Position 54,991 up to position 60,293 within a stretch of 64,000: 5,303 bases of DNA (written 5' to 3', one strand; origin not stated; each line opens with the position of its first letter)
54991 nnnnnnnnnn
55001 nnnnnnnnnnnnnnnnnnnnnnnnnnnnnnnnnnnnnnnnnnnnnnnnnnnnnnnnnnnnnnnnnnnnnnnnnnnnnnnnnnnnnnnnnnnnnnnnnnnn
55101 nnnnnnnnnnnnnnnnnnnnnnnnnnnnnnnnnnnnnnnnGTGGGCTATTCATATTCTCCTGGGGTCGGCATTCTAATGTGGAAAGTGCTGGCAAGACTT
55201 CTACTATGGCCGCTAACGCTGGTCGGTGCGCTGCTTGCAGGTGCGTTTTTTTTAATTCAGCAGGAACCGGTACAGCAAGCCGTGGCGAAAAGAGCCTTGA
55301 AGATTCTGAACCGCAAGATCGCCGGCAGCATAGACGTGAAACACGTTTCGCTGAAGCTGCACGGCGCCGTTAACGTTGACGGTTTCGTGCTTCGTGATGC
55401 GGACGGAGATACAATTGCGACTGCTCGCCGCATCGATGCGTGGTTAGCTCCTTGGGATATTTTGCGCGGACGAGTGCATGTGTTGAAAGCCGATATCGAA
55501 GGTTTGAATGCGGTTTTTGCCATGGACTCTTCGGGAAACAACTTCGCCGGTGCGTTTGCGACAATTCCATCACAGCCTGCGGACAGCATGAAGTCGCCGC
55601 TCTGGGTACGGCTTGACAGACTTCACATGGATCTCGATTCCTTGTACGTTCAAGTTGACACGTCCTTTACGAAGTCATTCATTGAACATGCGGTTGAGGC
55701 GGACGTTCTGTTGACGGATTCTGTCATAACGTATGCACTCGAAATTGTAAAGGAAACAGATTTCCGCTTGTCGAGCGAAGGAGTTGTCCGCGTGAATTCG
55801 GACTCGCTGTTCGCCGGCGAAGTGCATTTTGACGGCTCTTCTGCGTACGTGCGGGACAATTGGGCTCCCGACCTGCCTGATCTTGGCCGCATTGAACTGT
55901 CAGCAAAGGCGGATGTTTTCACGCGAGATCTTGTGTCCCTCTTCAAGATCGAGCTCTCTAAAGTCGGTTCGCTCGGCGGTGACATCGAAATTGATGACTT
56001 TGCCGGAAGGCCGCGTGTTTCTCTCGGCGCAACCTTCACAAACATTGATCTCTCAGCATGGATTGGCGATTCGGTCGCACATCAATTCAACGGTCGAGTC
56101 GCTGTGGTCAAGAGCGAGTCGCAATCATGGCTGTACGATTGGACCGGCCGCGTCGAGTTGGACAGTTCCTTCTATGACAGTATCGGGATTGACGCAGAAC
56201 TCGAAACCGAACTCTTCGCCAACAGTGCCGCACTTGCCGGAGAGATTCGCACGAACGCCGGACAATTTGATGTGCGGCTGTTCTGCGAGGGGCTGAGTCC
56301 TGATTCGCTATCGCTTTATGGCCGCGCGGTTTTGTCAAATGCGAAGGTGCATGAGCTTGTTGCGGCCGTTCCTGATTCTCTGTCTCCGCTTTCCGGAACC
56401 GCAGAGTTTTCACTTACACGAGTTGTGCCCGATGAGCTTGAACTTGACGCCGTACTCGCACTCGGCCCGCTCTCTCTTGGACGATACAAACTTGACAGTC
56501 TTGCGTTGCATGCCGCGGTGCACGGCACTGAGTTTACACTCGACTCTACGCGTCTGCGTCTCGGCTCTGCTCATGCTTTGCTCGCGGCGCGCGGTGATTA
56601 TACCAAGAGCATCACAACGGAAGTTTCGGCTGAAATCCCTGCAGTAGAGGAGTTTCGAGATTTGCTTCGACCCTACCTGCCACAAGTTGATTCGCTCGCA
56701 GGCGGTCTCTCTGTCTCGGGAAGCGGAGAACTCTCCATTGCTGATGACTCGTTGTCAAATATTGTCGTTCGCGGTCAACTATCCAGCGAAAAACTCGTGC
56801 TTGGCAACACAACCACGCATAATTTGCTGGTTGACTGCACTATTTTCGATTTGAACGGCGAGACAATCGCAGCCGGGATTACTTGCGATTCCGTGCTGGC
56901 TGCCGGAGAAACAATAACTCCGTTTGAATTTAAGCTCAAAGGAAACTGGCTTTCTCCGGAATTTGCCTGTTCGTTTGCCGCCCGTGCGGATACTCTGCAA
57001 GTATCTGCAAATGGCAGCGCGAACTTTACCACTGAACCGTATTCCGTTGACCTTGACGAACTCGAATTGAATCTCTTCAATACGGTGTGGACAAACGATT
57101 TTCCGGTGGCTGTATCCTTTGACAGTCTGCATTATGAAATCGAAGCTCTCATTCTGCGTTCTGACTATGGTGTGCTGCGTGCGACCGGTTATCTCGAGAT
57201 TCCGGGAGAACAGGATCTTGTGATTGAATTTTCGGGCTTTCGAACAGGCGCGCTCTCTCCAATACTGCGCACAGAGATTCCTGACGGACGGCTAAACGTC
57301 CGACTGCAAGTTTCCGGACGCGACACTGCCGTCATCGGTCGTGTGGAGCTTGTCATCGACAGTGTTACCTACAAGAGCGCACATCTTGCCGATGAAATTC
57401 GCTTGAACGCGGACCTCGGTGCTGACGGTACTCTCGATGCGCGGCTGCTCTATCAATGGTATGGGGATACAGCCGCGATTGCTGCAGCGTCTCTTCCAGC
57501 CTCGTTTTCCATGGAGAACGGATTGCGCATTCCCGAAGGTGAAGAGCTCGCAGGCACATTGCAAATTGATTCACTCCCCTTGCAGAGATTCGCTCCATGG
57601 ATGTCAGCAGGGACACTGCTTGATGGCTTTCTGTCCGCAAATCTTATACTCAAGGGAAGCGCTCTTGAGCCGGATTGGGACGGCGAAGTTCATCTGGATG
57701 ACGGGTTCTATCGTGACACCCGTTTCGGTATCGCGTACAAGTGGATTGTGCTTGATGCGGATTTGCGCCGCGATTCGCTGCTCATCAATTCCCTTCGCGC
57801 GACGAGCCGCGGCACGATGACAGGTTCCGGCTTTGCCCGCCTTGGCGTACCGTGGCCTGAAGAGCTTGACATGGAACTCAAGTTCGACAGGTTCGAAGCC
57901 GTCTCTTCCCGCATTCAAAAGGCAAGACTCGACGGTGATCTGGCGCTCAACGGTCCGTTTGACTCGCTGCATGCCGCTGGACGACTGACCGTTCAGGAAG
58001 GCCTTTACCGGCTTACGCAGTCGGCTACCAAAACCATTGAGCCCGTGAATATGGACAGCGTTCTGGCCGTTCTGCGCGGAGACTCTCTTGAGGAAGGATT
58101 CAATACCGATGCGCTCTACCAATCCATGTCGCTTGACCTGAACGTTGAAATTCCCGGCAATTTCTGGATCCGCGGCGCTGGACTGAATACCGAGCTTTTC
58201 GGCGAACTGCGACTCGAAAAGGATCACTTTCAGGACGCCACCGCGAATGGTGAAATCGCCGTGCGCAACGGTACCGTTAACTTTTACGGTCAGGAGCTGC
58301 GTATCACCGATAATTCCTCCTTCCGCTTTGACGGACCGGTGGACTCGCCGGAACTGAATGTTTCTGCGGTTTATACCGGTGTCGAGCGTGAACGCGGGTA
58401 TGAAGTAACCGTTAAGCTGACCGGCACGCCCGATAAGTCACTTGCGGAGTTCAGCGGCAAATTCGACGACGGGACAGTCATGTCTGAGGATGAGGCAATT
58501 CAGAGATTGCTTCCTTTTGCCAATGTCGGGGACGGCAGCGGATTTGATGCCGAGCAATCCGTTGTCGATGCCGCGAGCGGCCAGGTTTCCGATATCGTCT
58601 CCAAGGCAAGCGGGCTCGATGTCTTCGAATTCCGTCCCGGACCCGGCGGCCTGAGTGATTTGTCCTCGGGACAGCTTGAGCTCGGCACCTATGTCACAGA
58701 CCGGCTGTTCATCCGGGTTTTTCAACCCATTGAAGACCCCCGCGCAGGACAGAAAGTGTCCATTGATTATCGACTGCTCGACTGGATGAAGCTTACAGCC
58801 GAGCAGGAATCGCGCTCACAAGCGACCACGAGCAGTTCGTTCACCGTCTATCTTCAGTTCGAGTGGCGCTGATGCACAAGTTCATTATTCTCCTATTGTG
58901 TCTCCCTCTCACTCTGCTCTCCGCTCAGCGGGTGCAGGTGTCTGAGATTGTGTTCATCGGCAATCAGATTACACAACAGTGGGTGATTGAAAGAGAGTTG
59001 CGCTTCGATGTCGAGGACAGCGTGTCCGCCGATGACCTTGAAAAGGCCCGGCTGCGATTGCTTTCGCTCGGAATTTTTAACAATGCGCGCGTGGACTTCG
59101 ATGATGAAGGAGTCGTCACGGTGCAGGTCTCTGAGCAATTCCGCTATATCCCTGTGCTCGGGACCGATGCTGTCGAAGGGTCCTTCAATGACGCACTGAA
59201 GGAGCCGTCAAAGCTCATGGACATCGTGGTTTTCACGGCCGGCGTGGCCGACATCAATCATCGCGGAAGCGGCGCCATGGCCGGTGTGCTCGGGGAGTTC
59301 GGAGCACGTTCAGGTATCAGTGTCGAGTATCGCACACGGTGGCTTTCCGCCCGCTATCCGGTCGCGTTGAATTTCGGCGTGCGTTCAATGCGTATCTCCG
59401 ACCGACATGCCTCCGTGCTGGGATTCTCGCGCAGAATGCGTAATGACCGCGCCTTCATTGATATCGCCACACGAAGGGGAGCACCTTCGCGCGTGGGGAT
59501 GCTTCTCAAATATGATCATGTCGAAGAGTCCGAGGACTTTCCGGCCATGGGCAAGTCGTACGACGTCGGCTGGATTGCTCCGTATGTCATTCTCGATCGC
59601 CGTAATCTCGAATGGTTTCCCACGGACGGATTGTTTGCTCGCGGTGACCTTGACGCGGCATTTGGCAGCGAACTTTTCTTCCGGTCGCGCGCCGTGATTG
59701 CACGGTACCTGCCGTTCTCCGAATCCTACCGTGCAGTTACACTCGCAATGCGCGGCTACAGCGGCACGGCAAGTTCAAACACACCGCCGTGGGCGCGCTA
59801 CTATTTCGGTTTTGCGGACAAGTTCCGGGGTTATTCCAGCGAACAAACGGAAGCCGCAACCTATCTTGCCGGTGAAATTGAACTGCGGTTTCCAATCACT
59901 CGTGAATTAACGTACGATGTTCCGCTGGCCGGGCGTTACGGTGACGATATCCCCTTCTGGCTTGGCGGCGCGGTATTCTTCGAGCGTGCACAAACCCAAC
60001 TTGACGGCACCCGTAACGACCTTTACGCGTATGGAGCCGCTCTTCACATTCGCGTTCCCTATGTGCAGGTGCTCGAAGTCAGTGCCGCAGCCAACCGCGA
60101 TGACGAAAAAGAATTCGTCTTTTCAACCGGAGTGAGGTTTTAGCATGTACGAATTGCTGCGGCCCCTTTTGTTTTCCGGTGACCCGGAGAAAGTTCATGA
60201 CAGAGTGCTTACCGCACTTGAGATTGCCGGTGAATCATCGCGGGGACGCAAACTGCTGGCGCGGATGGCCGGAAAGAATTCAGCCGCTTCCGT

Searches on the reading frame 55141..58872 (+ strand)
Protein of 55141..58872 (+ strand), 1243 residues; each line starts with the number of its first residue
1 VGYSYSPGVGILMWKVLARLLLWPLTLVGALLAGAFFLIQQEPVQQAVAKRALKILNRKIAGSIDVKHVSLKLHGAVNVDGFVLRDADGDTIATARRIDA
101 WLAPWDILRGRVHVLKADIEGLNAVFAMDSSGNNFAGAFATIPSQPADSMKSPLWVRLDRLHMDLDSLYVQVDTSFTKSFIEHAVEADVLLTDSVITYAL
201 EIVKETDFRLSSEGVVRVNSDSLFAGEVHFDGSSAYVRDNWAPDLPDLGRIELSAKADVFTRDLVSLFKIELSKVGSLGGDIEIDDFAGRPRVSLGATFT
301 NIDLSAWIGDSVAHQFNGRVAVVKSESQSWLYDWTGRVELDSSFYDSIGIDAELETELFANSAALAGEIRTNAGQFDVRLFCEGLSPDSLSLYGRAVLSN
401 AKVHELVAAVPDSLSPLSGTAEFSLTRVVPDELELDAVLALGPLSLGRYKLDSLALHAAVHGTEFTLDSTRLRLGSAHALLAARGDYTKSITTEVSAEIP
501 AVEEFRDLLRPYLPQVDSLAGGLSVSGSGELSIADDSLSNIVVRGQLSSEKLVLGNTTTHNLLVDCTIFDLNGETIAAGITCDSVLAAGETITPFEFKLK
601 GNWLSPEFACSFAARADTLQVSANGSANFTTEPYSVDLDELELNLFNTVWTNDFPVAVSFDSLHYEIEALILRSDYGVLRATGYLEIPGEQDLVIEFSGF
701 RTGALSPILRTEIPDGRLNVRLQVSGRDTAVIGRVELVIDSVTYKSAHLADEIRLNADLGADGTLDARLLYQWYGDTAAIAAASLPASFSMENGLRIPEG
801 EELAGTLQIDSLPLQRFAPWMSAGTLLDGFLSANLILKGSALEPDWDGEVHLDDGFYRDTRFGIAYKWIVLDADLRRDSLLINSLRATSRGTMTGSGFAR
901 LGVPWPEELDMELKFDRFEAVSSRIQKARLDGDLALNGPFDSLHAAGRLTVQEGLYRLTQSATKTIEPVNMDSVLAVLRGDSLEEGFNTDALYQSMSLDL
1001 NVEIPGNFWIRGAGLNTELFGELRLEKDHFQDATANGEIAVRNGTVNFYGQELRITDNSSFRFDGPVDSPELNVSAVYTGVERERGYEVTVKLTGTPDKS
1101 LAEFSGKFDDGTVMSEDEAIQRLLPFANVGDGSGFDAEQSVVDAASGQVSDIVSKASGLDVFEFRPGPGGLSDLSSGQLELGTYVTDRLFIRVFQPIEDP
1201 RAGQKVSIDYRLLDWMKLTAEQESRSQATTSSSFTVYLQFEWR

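Call 12: search_protein_families(library=pfam, proteins=[window:55141-58872:+])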
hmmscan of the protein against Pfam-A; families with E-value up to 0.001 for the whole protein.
window:55141-58872:+ (1243 aa): 2 families
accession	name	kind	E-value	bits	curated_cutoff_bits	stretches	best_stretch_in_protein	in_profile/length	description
PF04357.19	TamB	-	9.3e-37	127.6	22.4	1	885-1242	3-379/381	TamB, inner membrane protein subunit of TAM complex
PF05359.17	DUF748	-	5.3e-07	28.5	50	1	16-163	13-159/1037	Domain of Unknown Function (DUF748)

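Call 55: search_protein_families(library=ncbifam, proteins=[window:55141-58872:+], max_evalue=0.00001)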
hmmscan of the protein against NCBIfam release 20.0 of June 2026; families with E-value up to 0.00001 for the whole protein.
window:55141-58872:+ (1243 aa): 1 family
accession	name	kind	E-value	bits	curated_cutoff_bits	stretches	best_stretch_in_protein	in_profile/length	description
NF047952.2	ATportTamB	equivalog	3.2e-30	104.8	825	1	513-1096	523-1104/1240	autotransporter assembly complex protein TamB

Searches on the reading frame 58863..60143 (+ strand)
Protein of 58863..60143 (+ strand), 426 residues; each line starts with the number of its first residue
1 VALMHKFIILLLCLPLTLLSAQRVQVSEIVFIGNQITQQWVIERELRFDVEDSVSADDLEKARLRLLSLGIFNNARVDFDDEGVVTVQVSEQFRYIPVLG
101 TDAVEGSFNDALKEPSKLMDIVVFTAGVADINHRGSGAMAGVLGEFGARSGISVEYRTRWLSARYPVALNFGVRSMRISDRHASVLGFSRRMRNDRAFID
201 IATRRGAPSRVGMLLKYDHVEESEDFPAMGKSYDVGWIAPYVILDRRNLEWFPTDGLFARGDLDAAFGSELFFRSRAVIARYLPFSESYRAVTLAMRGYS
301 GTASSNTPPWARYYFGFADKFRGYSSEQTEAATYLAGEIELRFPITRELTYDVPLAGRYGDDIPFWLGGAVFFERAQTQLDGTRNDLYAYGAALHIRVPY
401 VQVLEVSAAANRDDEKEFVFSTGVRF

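Call 12: search_protein_families(library=pfam, proteins=[window:58863-60143:+])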
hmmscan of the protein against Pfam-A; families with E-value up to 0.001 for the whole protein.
window:58863-60143:+ (426 aa): 2 families
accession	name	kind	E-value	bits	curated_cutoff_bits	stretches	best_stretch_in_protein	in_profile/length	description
PF01103.29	Omp85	-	1.1e-10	42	24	1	152-426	64-325/325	Omp85 superfamily domain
PF07244.20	POTRA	-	8.3e-08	33.3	21.3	1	25-91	2-78/79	Surface antigen variable number repeat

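Call 55: search_protein_families(library=ncbifam, proteins=[window:58863-60143:+], max_evalue=0.00001)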
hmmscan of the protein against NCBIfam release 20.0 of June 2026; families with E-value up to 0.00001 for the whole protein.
window:58863-60143:+ (426 aa): 2 families
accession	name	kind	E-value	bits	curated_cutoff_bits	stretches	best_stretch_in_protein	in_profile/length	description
TIGR03303.1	OM_YaeT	equivalog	1.1e-15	57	297.15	1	20-424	318-703/741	outer membrane protein assembly factor BamA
NF008287.0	PRK11067.1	subfamily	2.2e-08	32.9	1181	0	20-144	343-460/802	outer membrane protein assembly factor BamA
